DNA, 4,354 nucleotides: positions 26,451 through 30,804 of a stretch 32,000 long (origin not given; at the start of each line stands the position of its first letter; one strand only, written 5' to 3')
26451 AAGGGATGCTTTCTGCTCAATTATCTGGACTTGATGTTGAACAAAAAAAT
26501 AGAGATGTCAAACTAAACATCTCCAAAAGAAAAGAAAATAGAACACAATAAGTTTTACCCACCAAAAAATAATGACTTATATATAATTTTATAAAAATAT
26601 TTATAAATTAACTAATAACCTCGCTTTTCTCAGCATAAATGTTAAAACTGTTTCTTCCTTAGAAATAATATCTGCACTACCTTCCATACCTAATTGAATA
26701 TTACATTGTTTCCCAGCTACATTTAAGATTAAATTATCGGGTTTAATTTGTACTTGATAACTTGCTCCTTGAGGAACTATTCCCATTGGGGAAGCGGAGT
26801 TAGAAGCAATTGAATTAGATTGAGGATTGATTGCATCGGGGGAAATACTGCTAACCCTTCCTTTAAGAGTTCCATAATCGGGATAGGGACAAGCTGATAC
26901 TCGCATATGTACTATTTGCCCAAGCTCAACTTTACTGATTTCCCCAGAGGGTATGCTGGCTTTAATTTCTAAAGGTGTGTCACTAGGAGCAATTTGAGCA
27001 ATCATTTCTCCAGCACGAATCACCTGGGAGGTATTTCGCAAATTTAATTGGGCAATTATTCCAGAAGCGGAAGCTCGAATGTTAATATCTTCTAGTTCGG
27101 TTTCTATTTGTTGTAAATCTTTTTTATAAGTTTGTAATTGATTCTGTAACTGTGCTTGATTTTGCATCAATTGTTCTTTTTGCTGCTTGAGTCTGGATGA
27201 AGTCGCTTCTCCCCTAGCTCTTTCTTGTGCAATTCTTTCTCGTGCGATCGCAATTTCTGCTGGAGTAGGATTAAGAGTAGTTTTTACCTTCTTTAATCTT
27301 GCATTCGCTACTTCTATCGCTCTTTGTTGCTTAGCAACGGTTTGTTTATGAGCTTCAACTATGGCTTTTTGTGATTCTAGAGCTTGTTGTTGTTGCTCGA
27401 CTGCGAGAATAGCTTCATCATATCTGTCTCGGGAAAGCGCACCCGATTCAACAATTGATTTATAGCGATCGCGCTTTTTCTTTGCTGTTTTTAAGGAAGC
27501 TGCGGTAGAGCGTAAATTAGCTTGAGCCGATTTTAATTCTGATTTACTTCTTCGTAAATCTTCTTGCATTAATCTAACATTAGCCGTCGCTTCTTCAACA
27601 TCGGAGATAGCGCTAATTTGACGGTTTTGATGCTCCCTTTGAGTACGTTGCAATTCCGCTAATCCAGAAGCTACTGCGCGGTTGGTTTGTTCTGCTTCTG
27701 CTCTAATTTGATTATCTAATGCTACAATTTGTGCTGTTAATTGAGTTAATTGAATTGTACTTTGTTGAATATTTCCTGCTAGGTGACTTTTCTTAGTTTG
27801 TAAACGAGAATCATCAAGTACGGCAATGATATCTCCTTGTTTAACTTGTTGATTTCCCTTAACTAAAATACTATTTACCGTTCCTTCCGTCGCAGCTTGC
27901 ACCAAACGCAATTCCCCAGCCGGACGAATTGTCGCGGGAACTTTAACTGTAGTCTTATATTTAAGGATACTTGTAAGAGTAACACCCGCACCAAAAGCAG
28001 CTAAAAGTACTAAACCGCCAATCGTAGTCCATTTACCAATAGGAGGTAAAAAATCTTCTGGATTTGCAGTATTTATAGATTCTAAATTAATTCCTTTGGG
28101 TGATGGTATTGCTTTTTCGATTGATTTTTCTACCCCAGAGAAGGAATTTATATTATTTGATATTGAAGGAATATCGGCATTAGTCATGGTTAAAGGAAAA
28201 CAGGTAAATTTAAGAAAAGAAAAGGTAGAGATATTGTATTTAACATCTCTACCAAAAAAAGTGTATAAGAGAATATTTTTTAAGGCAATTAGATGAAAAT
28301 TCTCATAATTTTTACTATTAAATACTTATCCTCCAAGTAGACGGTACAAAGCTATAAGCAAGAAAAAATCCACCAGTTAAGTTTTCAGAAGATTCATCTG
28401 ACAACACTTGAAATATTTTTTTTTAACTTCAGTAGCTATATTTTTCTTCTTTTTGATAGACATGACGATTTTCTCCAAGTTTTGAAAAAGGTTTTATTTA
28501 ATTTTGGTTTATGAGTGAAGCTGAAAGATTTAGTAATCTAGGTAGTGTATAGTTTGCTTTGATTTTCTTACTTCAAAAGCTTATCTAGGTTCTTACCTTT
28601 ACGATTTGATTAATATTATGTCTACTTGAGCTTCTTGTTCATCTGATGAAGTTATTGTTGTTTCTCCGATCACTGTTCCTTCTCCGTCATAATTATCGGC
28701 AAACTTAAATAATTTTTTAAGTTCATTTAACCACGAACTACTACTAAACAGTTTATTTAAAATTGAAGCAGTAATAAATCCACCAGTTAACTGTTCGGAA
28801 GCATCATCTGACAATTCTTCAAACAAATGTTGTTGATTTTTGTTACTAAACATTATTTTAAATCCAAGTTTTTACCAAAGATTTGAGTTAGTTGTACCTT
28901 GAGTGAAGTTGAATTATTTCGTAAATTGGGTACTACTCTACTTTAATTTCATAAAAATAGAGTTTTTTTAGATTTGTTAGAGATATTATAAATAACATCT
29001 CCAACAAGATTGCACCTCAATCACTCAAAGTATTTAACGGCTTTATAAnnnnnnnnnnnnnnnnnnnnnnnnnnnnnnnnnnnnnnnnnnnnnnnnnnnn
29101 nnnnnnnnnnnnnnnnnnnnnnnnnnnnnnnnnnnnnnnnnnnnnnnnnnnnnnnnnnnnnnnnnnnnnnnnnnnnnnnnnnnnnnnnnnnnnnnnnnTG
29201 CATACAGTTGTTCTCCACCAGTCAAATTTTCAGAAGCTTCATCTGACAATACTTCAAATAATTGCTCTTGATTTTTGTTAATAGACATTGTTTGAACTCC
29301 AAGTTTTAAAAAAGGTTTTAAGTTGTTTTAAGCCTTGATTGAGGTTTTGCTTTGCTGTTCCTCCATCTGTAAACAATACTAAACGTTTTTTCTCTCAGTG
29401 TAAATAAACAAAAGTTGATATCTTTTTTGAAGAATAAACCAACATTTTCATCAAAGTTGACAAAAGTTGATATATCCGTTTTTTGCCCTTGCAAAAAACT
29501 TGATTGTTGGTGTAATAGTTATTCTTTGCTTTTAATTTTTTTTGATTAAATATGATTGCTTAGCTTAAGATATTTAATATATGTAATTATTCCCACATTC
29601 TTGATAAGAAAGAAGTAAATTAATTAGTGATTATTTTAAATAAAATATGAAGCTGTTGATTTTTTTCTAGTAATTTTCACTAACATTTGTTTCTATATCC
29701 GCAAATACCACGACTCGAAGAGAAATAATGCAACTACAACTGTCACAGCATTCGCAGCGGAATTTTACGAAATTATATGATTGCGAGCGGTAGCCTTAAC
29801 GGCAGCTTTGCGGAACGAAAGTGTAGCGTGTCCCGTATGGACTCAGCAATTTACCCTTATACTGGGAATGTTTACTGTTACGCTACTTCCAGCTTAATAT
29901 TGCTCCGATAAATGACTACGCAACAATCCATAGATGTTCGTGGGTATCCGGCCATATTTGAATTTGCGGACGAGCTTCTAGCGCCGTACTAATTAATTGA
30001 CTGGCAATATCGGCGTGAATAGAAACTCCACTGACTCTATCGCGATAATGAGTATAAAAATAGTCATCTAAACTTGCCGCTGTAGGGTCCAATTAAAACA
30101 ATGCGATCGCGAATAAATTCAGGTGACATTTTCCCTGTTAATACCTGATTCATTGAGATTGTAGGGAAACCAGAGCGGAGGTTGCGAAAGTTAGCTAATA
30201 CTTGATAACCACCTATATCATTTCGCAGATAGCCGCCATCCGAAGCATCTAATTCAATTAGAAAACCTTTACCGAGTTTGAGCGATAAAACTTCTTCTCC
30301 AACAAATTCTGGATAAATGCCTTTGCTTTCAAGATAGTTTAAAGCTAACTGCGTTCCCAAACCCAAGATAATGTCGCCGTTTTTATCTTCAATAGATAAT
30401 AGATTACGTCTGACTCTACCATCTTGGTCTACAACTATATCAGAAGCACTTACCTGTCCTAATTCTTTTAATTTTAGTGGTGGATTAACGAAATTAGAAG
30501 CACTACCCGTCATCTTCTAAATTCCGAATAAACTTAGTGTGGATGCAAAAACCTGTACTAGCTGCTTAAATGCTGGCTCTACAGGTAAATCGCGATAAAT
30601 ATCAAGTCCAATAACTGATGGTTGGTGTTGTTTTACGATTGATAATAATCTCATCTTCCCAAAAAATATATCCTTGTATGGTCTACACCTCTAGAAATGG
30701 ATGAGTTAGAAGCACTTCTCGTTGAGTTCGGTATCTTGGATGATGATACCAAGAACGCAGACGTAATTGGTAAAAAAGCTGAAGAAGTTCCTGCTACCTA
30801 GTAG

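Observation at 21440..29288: A double-glycine peptide export system (three divergent precursors, HlyD adaptor, C39 ABC exporter) sits inside a developmentally excised element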

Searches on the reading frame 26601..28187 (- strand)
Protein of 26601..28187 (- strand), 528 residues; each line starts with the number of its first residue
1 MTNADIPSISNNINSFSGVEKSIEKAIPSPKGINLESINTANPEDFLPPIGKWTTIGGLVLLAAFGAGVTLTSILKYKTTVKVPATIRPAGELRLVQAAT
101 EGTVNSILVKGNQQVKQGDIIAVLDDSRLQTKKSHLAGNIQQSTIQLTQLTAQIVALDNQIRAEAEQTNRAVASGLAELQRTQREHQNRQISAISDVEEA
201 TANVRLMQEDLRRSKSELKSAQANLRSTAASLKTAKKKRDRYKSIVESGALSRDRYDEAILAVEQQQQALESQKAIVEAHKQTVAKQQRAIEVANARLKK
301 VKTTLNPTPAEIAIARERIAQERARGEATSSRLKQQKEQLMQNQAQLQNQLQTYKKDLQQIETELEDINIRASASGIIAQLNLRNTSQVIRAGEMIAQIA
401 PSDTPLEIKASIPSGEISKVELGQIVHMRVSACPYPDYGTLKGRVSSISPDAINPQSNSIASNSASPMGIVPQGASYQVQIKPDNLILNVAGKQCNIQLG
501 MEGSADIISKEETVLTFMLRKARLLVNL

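Call 5: search_protein_families(library=ncbifam, proteins=[window:26601-28187:-], max_evalue=0.01)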
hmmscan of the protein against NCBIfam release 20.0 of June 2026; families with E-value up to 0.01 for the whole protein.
window:26601-28187:- (528 aa): 17 families
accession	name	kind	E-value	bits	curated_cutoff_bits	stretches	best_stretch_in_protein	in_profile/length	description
TIGR01843.1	type_I_hlyD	subfamily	3.4e-44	151.5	208.65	2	334-519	237-408/422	HlyD family type I secretion periplasmic adaptor subunit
TIGR01730.1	RND_mfp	subfamily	5.2e-17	61.8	94.9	3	291-452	66-214/322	efflux RND transporter periplasmic adaptor subunit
TIGR00998.1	8a0101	subfamily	2.4e-16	59.6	390.8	2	312-473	148-294/334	EmrA/EmrK family multidrug efflux transporter periplasmic adaptor subunit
TIGR02971.1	heterocyst_DevB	subfamily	3.1e-15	56.4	129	3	202-319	86-202/327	ABC exporter membrane fusion protein, DevB family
TIGR01000.1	bacteriocin_acc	subfamily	2.5e-13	49.7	258.85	1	76-455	43-406/457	bacteriocin secretion accessory protein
TIGR03794.1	NHLM_micro_HlyD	equivalog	2.3e-11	43.3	156.2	2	212-482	102-371/421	NHLP bacteriocin system secretion protein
NF002939.0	PRK03598.1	equivalog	6.8e-08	32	393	1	314-452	150-284/332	secretion protein HlyD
TIGR02168.1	SMC_prok_B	equivalog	1.6e-06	26.1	567.35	1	128-372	250-493/1181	chromosome segregation protein SMC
NF004547.1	PRK05889.1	equivalog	6.7e-05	23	75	0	96-124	42-70/71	biotin/lipoyl-binding carrier protein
NF041751.2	sbcc_Staph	equivalog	0.00011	20.3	920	1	132-375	543-775/1007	exonuclease subunit SbcC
TIGR02169.1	SMC_prok_A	equivalog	0.00013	19.8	729.4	1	129-369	243-490/1165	chromosome segregation protein SMC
NF003034.1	PRK03918.1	equivalog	0.00042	18.4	700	1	182-371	145-336/878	DNA double-strand break repair ATPase Rad50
NF007785.0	PRK10476.1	equivalog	0.0005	19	376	0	262-451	101-287/347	multidrug transporter subunit MdtN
TIGR03309.1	matur_yqeB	equivalog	0.0017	17.9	220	0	82-140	153-211/256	selenium-dependent molybdenum cofactor biosynthesis protein YqeB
NF045487.1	ASRP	equivalog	0.0037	15.9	300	1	252-369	311-435/593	archaea-specific SMC-related protein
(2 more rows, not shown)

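Call 6: search_protein_families(library=pfam, proteins=[window:26601-28187:-], max_evalue=0.01)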
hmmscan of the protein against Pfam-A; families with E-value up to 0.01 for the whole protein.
window:26601-28187:- (528 aa): 3 families
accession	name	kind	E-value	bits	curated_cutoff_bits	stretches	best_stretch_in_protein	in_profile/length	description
PF13437.12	HlyD_3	-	3.6e-16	60.3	22.2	1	370-460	2-87/106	HlyD family secretion protein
PF13533.13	Biotin_lipoyl_2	-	2.3e-08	34.1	29.8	1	96-125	3-32/32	Biotin-lipoyl like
PF00364.28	Biotin_lipoyl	-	0.0008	19.6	22.1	0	96-124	45-73/73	Biotin-requiring enzyme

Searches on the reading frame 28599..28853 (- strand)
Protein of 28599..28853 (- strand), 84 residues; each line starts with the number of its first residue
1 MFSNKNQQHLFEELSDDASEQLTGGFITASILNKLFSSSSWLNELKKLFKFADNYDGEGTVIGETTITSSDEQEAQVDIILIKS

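Call 5: search_protein_families(library=ncbifam, proteins=[window:28599-28853:-], max_evalue=0.01)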
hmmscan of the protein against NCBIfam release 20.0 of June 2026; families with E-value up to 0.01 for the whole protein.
window:28599-28853:- (84 aa): 0 families

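Call 6: search_protein_families(library=pfam, proteins=[window:28599-28853:-], max_evalue=0.01)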
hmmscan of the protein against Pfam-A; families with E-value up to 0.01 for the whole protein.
window:28599-28853:- (84 aa): 0 families

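Call 10: list_cluster_members(proteins=[P0001, window:28599-28853:-, window:21440-23578:+, window:26601-28187:-])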
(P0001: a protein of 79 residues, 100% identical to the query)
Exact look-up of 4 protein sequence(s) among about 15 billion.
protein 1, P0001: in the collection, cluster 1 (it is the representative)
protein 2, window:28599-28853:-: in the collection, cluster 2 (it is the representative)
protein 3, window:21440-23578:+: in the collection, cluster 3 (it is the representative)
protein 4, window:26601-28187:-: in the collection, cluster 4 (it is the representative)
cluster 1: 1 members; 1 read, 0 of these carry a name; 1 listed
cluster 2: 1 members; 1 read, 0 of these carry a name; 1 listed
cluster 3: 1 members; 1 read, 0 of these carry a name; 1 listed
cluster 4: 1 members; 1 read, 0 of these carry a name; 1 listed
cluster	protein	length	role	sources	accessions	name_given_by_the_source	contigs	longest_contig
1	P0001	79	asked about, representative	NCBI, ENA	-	-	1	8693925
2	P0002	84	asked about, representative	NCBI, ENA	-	-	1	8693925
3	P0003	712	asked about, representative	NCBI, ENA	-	-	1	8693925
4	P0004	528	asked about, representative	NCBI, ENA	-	-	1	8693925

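Call 57: search_protein_families(library=ncbifam, proteins=[window:28599-28853:-], max_evalue=1)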
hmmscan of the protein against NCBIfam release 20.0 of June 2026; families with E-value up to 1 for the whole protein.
window:28599-28853:- (84 aa): 2 families
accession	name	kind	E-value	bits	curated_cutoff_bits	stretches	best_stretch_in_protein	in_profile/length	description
NF038167.1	cyan_ocin_like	subfamily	0.085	13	32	1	4-38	3-34/72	CTB family bacteriocin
NF051895.1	anti_phage_HalB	equivalog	0.11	12.1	190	1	34-82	68-116/211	anti-phage Hailong system nucleotidyltransferase HalB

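Call 58: search_protein_families(library=pfam, proteins=[window:28599-28853:-], max_evalue=1)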
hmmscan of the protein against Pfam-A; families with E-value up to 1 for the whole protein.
window:28599-28853:- (84 aa): 0 families

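Call 82: predict_structure(protein=window:28599-28853:-)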
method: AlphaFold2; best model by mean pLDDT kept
length: 84 residues; sequences in the alignment: 1
mean_pLDDT: 45.4   pTM: 0.24
mean pLDDT of the five models: 45.4, 45.3, 43.8, 43.4, 42.0
residues with pLDDT >= 90: 0; 70-90: 0; 50-70: 12; < 50: 72
segments of 3 or more residues with pLDDT < 50: 1-8, 11-30, 37-44, 46-64, 68-70, 72-76, 80-84
pLDDT, mean of each block of 10 residues (from residue 1): 44 44 41 49 47 45 48 48 39
secondary structure, 60 per line:
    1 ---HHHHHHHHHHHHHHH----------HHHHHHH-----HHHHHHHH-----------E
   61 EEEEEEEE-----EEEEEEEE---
elements in order: H4-18 H29-35 H41-48 E60-68 E74-81

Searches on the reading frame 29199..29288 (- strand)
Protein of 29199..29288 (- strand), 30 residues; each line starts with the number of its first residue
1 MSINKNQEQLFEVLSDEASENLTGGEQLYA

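Call 59: search_protein_representatives(alignment_id=A3)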
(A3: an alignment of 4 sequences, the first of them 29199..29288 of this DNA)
Query: 4 sequences, 30 profile positions. Proteins with E-value up to 0.001 (for the whole library): 8; up to 1e-10: 3; up to 1e-30: 0. The best 8 are listed.
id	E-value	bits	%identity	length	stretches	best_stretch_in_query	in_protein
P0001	1.5e-15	72.6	-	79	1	1-30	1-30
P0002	3.8e-15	71.2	-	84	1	1-30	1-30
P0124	1.9e-12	62.6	-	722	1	1-30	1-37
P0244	2.3e-07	46.4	-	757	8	13-23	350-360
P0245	1.3e-06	44.0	-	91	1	1-25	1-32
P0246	5.9e-05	38.7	-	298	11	16-28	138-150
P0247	7.2e-04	35.2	-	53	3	10-19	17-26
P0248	8.6e-04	34.9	-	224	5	18-26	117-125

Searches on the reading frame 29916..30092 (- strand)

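Call 62: search_protein_families(library=pfam, proteins=[window:29916-30092:-], max_evalue=0.1)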
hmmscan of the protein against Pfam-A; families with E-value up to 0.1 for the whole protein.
window:29916-30092:- (58 aa): 1 family
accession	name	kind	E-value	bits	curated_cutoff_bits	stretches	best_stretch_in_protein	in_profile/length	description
PF05226.16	CHASE2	-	1.3e-10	41.7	26.3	1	4-57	196-249/257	CHASE2 domain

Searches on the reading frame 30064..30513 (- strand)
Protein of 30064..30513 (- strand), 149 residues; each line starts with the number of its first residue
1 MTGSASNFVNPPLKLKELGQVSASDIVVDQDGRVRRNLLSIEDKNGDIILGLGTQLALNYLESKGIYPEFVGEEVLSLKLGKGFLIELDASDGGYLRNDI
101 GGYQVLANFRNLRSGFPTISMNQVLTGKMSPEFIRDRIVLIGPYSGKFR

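Call 62: search_protein_families(library=pfam, proteins=[window:30064-30513:-], max_evalue=0.1)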
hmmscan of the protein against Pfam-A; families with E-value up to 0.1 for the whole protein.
window:30064-30513:- (149 aa): 1 family
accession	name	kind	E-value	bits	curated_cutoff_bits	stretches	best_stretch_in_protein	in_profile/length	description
PF05226.16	CHASE2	-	5.8e-17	62.5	26.3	1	7-145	98-197/257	CHASE2 domain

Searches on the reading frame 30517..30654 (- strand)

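Call 62: search_protein_families(library=pfam, proteins=[window:30517-30654:-], max_evalue=0.1)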
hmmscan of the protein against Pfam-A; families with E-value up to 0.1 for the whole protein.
window:30517-30654:- (45 aa): 1 family
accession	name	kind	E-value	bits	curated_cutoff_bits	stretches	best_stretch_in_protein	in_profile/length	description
PF05226.16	CHASE2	-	0.0034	17.4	26.3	1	2-38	59-95/257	CHASE2 domain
